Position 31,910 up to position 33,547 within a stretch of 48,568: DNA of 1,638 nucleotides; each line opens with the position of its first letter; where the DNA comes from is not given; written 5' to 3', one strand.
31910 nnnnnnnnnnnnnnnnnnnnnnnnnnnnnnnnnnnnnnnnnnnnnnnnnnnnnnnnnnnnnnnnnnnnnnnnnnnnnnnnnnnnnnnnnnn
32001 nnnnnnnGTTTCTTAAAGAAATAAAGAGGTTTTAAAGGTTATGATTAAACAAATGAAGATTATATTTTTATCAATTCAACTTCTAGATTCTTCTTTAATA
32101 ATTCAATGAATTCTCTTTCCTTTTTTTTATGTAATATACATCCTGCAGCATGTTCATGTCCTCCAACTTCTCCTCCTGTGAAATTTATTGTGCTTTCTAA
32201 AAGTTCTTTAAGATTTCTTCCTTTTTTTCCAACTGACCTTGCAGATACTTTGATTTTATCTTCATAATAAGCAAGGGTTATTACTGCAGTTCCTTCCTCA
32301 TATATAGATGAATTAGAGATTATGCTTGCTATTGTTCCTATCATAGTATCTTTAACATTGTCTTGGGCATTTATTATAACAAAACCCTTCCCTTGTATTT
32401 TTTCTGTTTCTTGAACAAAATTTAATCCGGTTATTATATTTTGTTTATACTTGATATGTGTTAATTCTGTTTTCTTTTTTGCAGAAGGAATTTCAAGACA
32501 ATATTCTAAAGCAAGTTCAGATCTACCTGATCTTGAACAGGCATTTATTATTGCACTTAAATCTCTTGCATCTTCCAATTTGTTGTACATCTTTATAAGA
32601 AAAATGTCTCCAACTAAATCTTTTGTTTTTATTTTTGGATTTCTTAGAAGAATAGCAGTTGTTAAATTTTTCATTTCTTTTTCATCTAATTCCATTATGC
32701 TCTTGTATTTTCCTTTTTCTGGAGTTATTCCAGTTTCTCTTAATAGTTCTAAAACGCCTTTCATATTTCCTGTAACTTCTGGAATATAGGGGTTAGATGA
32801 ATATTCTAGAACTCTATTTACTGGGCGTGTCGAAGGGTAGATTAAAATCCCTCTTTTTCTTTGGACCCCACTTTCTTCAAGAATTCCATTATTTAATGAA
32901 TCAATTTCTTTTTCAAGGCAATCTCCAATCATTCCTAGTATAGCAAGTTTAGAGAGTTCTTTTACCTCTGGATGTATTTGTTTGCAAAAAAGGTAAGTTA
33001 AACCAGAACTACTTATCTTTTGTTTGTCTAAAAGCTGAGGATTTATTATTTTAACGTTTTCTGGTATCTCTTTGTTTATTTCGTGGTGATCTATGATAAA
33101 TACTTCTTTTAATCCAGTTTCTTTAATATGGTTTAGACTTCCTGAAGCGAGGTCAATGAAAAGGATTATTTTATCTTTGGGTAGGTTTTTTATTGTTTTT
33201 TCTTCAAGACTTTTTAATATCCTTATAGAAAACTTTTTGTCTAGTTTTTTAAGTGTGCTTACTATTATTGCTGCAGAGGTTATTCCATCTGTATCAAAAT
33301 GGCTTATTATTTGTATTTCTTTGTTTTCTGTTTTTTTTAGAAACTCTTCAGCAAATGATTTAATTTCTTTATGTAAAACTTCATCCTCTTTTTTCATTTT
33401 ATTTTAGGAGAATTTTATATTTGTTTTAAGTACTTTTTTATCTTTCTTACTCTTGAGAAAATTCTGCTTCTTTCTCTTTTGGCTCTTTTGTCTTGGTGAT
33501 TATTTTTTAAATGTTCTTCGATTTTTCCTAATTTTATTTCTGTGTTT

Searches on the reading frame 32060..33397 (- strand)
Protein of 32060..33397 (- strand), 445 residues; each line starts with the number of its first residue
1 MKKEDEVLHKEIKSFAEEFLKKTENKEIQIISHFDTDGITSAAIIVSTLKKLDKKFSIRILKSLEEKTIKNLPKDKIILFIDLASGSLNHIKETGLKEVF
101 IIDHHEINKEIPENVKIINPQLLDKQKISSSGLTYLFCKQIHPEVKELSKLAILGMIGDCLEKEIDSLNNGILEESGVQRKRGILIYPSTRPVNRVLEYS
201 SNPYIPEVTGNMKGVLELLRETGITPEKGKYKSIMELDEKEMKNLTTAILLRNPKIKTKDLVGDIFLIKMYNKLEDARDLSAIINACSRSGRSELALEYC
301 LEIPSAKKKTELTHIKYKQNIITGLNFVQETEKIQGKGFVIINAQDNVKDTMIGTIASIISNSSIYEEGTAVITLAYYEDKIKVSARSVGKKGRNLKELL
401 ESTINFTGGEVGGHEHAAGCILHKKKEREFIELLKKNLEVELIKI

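Call 61: search_protein_families(library=pfam, proteins=[window:32060-33397:-], max_evalue=0.0001)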
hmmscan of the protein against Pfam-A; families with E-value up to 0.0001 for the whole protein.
window:32060-33397:- (445 aa): 3 families
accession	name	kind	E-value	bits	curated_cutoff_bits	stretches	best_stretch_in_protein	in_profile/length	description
PF21763.2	DHH_CID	-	1.2e-13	51.7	27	1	190-252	6-69/84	DHH-CID domain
PF01368.27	DHH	-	1.2e-12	48.6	28.1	1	28-154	2-123/125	DHH family, N-terminal domain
PF02272.25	DHHA1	-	1.1e-11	45.6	25.9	1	340-438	4-100/102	DHHA1 domain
